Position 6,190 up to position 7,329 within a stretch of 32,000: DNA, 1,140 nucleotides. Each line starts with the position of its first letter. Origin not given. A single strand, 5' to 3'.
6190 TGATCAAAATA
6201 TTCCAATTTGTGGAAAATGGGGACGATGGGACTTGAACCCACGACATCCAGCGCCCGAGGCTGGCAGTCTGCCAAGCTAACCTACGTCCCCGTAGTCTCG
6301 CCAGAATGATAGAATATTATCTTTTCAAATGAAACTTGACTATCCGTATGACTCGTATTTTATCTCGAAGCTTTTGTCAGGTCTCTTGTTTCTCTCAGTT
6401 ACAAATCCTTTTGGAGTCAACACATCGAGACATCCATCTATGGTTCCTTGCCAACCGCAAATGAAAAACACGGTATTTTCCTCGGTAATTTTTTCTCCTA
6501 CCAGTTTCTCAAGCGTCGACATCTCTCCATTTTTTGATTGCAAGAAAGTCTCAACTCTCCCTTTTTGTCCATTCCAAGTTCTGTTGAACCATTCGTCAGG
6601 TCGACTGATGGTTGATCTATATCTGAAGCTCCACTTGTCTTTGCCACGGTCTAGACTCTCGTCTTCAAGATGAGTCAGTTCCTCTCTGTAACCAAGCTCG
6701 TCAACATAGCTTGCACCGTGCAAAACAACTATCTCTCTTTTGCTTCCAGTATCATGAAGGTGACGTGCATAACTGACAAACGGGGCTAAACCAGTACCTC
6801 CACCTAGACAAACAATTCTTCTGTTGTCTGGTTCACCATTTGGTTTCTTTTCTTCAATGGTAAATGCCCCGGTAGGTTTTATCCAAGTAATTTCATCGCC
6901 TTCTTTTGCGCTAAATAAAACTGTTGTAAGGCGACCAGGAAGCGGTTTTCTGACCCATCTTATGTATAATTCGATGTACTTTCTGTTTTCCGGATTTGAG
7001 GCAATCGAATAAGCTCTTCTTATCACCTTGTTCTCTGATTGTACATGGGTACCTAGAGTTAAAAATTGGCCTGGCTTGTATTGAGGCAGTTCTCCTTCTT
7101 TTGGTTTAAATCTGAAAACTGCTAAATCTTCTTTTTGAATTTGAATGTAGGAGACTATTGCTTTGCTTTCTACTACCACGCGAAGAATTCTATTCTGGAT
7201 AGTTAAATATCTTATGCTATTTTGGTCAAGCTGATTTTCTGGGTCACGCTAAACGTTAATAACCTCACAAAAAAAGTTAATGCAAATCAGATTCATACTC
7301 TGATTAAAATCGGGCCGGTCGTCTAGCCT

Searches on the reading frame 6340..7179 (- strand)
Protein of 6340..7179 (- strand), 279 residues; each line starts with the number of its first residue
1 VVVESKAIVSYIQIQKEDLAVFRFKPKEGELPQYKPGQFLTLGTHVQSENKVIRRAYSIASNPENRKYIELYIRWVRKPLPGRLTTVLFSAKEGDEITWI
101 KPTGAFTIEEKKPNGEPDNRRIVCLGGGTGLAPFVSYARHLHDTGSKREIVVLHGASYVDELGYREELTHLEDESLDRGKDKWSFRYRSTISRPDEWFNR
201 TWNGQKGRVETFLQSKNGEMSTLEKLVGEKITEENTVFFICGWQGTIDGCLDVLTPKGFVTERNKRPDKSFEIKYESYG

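Call 8: search_protein_families(library=pfam, proteins=[window:6340-7179:-], max_evalue=0.01)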
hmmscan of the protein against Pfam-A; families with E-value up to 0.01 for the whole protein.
window:6340-7179:- (279 aa): 2 families
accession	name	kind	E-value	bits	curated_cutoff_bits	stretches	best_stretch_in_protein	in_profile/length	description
PF00175.26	NAD_binding_1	-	3e-11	44.4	22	1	125-245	2-102/109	Oxidoreductase NAD-binding domain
PF00970.30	FAD_binding_6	-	2.1e-09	38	21.1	1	16-107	11-98/99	Oxidoreductase FAD-binding domain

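Call 23: find_encoding_contigs(protein=window:6340-7179:-, flank=10000, max_places=10)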
Protein window:6340-7179:- (279 aa): 2 contigs read that carry it; 2 places shown.
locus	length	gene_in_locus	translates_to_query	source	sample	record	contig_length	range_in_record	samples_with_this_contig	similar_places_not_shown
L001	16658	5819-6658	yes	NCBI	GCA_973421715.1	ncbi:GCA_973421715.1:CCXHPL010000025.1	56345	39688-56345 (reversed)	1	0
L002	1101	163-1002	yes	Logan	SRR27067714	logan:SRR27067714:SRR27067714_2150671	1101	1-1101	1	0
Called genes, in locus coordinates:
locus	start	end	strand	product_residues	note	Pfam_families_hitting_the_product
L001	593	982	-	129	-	-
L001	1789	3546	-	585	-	-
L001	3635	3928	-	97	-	PF14947:HTH_45 (weak)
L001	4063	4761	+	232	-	-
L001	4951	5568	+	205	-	-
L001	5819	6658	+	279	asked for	PF00970:FAD_binding_6, PF00175:NAD_binding_1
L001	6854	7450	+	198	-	-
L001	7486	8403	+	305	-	PF01063:Aminotran_4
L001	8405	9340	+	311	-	PF01408:GFO_IDH_MocA, PF22725:GFO_IDH_MocA_C3, PF02894:GFO_IDH_MocA_C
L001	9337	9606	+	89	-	PF03966:Trm112p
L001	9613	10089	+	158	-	PF25087:GMPPB_C (faint), PF00132:Hexapep, PF25084:LbH_EIF2B (weak), PF00132:Hexapep (weak), PF14602:Hexapep_2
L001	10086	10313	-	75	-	-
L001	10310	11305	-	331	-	PF00953:Glycos_transf_4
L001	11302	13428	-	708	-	PF04851:ResIII, PF00270:DEAD, PF22527:DEXQc_Suv3 (weak), PF00271:Helicase_C, PF21280:Helicase_dom4_arc, PF14520:HHH_5 (weak)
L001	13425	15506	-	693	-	PF07728:AAA_5 (faint), PF14551:MCM_N, PF17207:MCM_OB, PF00493:MCM, PF01078:Mg_chelatase (weak), PF17855:MCM_lid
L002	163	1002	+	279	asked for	PF00970:FAD_binding_6, PF00175:NAD_binding_1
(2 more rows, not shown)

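Call 24: find_related_loci(query=window:6340-7179:-, collection=genome_contigs, flank=10000)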
Query window:6340-7179:- (279 aa) in genome_contigs; peptide patterns used: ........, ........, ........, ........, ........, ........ (x = any residue, [..] = any of these).
165 stretches matched a pattern; 112 encode a relative of the query (tblastn E <= 1e-3); the best 80 are kept; 80 distinct loci.
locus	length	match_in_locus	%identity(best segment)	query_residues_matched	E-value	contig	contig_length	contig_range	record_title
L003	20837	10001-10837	95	1-279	0e+0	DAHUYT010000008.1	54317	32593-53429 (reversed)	MAG TPA_asm: Thaumarchaeota archaeon isolate clean277 NODE_8_length_54317_cov_5.479782, whole genome shotgun sequence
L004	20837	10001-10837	94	1-279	1e-180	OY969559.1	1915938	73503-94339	MAG: uncultured Nitrososphaerota archaeon isolate MFD05512.bin.c.15 genome assembly, chromosome: 1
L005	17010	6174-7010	94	1-279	7e-180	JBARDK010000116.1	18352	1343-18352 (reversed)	MAG: Nitrosotalea sp. isolate MFD06347_ilm_asm_bin24 k127_129339, whole genome shotgun sequence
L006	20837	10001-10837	94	1-279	3e-179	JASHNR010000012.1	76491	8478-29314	MAG: Nitrosopumilaceae archaeon isolate JOPF002 JOPF_N012_contig_11168, whole genome shotgun sequence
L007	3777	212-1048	92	1-279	0e+0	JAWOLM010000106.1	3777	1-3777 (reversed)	MAG: Nitrosotalea sp. isolate bin_263 c_000005142958, whole genome shotgun sequence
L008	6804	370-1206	91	1-279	9e-178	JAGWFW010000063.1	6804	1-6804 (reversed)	MAG: Thaumarchaeota archaeon isolate REEA19 REEA19_63_length_6804_cov_6.852089, whole genome shotgun sequence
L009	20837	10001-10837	91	1-279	7e-177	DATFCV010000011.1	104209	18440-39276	MAG TPA_asm: Nitrosotalea sp. isolate SMAG_U8563 k141_612176, whole genome shotgun sequence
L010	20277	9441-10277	91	1-279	7e-176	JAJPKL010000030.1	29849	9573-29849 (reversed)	MAG: Thaumarchaeota archaeon isolate Centralia_MAG_78 k107_13104890, whole genome shotgun sequence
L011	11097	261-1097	91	1-279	4e-175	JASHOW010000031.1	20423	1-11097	MAG: Nitrosopumilaceae archaeon isolate JOPF033 JOPF_NEAR_contig_331220, whole genome shotgun sequence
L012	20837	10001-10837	90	1-279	3e-174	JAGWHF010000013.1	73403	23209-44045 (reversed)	MAG: Thaumarchaeota archaeon isolate REEA70 REEA70_13_length_73403_cov_13.045007, whole genome shotgun sequence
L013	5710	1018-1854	93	1-279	2e-175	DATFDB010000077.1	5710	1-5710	MAG TPA_asm: Nitrosotalea sp. isolate SMAG_U8569 k141_167951, whole genome shotgun sequence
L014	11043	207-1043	89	1-279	4e-173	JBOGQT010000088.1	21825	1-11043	MAG: Nitrosotalea sp. isolate TC-S_metawrap_bin.228 k127_2647447, whole genome shotgun sequence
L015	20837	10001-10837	92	1-279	5e-173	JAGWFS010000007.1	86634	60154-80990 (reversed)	MAG: Thaumarchaeota archaeon isolate REEA14 REEA14_7_length_86634_cov_17.638747, whole genome shotgun sequence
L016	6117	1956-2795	90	1-279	4e-173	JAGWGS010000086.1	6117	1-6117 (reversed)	MAG: Thaumarchaeota archaeon isolate REEA54 REEA54_86_length_6117_cov_4.353477, whole genome shotgun sequence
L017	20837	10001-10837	91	1-279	6e-171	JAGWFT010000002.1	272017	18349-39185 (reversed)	MAG: Thaumarchaeota archaeon isolate REEA16 REEA16_2_length_272017_cov_8.105420, whole genome shotgun sequence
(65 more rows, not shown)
